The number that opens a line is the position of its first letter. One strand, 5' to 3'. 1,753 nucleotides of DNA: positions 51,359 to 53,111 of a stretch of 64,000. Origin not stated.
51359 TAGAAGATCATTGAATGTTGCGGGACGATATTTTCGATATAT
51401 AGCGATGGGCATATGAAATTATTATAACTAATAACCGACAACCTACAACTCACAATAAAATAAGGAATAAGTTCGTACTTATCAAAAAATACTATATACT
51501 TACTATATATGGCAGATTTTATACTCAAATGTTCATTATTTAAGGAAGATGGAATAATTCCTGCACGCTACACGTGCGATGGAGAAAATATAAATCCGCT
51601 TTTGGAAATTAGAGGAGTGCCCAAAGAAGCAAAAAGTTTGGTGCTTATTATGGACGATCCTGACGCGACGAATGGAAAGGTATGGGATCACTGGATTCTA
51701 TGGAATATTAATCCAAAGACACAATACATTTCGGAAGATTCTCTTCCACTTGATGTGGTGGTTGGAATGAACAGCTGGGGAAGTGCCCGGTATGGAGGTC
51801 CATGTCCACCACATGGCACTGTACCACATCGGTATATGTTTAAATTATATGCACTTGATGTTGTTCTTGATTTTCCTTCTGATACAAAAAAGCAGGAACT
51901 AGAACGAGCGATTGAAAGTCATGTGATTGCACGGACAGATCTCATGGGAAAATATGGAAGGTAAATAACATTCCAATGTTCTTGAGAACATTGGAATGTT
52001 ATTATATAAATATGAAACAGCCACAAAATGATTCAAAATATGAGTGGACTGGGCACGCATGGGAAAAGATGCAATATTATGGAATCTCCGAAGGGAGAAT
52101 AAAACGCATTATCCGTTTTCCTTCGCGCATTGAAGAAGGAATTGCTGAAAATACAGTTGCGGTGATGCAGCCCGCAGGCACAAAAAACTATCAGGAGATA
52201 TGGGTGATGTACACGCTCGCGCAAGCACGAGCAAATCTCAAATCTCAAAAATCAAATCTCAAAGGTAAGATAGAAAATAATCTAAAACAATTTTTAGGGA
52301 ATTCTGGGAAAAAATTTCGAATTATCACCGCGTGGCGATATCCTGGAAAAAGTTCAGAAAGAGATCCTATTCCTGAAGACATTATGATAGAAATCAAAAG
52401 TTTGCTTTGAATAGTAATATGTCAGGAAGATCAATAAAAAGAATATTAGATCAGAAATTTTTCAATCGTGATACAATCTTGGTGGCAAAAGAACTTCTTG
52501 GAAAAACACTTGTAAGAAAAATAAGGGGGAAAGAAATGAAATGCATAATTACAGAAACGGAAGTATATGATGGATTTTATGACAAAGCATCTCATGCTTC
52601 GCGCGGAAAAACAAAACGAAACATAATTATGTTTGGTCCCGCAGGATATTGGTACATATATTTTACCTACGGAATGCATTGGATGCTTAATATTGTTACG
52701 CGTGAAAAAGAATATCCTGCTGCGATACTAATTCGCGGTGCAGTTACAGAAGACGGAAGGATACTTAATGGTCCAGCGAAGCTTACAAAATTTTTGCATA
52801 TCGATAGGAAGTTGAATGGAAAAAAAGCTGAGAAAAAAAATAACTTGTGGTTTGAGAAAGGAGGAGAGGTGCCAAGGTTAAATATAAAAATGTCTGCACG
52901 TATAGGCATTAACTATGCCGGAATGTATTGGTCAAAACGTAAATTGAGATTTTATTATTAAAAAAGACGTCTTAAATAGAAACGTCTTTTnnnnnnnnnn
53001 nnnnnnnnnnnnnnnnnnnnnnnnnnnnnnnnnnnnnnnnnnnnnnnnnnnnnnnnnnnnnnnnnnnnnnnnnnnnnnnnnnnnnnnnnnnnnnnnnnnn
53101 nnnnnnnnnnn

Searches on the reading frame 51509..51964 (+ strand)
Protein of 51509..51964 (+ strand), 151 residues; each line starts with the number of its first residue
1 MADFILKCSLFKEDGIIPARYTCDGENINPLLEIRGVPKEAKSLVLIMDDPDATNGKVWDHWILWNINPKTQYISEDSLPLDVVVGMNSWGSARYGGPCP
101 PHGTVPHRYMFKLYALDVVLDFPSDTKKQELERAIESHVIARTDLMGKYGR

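Call 11: search_protein_families(library=pfam, proteins=[window:51509-51964:+], max_evalue=0.01)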
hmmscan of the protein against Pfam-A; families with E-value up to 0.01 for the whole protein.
window:51509-51964:+ (151 aa): 1 family
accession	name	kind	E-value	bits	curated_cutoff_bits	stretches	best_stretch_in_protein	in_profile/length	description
PF01161.25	PBP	-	3.5e-40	137.9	24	1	17-149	2-135/135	Phosphatidylethanolamine-binding protein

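Call 66: find_homologous_proteins(query=window:51509-51964:+, max_evalue=1e-20)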
Query window:51509-51964:+ (151 aa): 7958 proteins with E <= 1e-20 among 8000 candidates; the best 120 are listed.
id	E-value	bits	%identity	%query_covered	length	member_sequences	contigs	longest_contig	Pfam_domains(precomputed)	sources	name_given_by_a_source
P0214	9.8e-89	313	88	100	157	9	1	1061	PF01161.26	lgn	-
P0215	3.9e-86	305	87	100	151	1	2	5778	PF01161.26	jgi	jgi:Raf kinase inhibitor-like YbhB/YbcL family protein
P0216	6.7e-80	284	79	100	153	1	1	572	PF01161.26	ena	-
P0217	1.7e-78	280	77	100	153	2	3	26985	PF01161.26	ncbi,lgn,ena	-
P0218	2.5e-65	237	68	100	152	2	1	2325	PF01161.26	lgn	-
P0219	2.9e-65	237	66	100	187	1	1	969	PF01161.26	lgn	-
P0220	3.4e-63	230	62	100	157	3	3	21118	PF01161.26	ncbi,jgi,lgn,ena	-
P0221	3.6e-62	227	62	100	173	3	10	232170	PF01161.26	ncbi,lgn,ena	-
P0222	3.9e-62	227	67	98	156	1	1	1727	PF01161.26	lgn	-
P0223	8.3e-62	226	64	100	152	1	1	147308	PF01161.26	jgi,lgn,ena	-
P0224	1.7e-61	225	61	99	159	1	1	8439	PF01161.26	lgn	-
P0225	2.0e-61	224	62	100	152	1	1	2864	PF01161.26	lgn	-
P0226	5.0e-61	223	63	100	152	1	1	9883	PF01161.26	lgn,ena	-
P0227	1.0e-60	222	62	100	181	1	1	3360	PF01161.26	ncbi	-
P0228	1.2e-60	222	62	97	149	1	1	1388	PF01161.26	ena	-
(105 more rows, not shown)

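Call 67: find_encoding_contigs(protein=P0215, flank=3000, max_places=3)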
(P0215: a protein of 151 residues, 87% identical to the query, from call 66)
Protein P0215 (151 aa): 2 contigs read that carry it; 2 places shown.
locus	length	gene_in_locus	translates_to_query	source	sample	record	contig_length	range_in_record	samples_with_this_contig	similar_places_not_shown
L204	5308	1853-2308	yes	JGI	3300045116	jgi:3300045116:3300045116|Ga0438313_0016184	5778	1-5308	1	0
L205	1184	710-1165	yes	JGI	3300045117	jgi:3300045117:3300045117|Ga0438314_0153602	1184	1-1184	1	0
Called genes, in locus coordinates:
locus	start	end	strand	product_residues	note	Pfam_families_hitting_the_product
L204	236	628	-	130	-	PF05635:23S_rRNA_IVP, PF22296:bAvd (weak)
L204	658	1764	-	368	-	PF05496:RuvB_N (faint), PF04851:ResIII (faint), PF13177:DNA_pol3_delta2, PF13401:AAA_22 (faint), PF13604:AAA_30 (faint), PF00004:AAA, PF22608:DNAX_ATPase_lid, PF12169:DNA_pol3_gamma3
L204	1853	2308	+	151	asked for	PF01161:PBP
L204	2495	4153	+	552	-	-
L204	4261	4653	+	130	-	-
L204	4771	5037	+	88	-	PF24035:DUF7344 (faint), PF01022:HTH_5 (weak)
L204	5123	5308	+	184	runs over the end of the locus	PF02245:Pur_DNA_glyco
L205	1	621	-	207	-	?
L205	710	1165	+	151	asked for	PF01161:PBP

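Call 68: find_encoding_contigs(protein=P0217, flank=3000, max_places=3)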
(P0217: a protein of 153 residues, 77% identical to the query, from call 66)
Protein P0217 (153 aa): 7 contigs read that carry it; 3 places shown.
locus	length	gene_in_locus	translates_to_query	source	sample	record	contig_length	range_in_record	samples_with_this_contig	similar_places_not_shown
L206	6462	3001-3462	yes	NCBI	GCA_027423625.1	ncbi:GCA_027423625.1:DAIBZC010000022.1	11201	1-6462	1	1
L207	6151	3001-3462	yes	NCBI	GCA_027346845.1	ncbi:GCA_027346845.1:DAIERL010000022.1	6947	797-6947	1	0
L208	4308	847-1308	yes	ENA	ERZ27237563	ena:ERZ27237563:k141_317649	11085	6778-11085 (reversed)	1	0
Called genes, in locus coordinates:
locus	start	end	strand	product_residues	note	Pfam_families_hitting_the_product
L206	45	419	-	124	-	PF00903:Glyoxalase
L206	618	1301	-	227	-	-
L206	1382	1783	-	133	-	PF00856:SET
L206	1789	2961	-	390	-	PF05496:RuvB_N (faint), PF04851:ResIII (faint), PF13177:DNA_pol3_delta2, PF13245:AAA_19 (faint), PF13401:AAA_22 (weak), PF00004:AAA, PF22608:DNAX_ATPase_lid, PF12169:DNA_pol3_gamma3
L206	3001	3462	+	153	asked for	PF01161:PBP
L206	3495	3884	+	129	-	-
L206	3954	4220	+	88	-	PF24035:DUF7344 (faint), PF12840:HTH_20, PF01022:HTH_5 (weak), PF13412:HTH_24 (weak)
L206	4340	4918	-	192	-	-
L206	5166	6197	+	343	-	PF01926:MMR_HSR1, PF02421:FeoB_N, PF06071:YchF-GTPase_C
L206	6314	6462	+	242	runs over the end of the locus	PF02616:SMC_ScpA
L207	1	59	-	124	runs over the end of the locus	PF00903:Glyoxalase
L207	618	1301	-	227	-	-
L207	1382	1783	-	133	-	PF00856:SET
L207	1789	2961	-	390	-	PF05496:RuvB_N (faint), PF04851:ResIII (faint), PF13177:DNA_pol3_delta2, PF13604:AAA_30 (faint), PF13401:AAA_22 (weak), PF00004:AAA, PF22608:DNAX_ATPase_lid, PF12169:DNA_pol3_gamma3, +1 more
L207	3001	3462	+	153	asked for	PF01161:PBP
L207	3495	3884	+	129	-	-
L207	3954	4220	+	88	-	PF24035:DUF7344 (faint), PF12840:HTH_20, PF01022:HTH_5 (weak), PF13412:HTH_24 (weak)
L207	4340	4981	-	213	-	-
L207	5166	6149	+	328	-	?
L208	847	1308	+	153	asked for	PF01161:PBP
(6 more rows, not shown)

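Call 69: find_encoding_contigs(protein=P0214, flank=3000, max_places=2)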
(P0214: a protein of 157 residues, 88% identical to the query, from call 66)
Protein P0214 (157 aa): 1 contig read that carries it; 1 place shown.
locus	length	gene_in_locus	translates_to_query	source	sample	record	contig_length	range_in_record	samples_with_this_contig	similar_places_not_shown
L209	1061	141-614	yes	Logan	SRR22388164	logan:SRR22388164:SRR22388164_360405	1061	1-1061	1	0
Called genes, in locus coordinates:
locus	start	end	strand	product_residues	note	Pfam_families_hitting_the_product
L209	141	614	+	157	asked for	PF01161:PBP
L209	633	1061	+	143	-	?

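Call 86: search_protein_families(library=pfam, proteins=[L207:3954-4220:+], max_evalue=0.001)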
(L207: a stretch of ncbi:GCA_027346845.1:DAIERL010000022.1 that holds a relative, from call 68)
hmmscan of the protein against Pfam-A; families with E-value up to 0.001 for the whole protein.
L207:3954-4220:+ (88 aa): 5 families
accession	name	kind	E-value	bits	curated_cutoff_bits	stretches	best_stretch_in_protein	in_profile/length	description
PF12840.13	HTH_20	-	1.4e-08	35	27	1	11-61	1-51/51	Helix-turn-helix domain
PF01022.26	HTH_5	-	4.7e-07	30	22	1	15-59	3-46/47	Bacterial regulatory protein, arsR family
PF13412.12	HTH_24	-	6.2e-06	26.1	21.9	1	13-59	2-48/48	Winged helix-turn-helix DNA-binding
PF24035.1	DUF7344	-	2.4e-05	25.1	27.8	0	9-38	2-30/76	Domain of unknown function (DUF7344)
PF25212.1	HVO_A0114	-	0.00014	22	27.6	1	7-64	15-72/84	HVO_A0114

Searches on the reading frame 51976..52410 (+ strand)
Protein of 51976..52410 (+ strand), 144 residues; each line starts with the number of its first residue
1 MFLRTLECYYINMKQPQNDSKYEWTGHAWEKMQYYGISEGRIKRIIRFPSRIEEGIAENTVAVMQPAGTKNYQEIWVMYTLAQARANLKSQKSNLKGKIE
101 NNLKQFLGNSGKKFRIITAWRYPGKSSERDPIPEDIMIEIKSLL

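Call 11: search_protein_families(library=pfam, proteins=[window:51976-52410:+], max_evalue=0.01)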
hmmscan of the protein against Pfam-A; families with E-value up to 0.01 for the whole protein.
window:51976-52410:+ (144 aa): 2 families
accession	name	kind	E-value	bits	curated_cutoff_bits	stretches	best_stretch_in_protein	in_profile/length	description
PF23648.1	DUF7147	-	0.0066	17.5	27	1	30-103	17-90/125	Domain of unknown function (DUF7147)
PF14076.12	DUF4258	-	0.0096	16.6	25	0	24-54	1-31/71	Domain of unknown function (DUF4258)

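Call 86: search_protein_families(library=pfam, proteins=[window:52012-52410:+], max_evalue=0.001)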
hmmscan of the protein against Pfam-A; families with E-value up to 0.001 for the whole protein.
window:52012-52410:+ (132 aa): 0 families

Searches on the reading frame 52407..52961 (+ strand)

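Call 11: search_protein_families(library=pfam, proteins=[window:52407-52961:+], max_evalue=0.01)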
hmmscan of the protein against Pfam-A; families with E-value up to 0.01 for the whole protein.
window:52407-52961:+ (184 aa): 1 family
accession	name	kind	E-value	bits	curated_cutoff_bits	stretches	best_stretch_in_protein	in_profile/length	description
PF02245.21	Pur_DNA_glyco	-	3.7e-50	170.2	27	1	17-183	1-176/181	Methylpurine-DNA glycosylase (MPG)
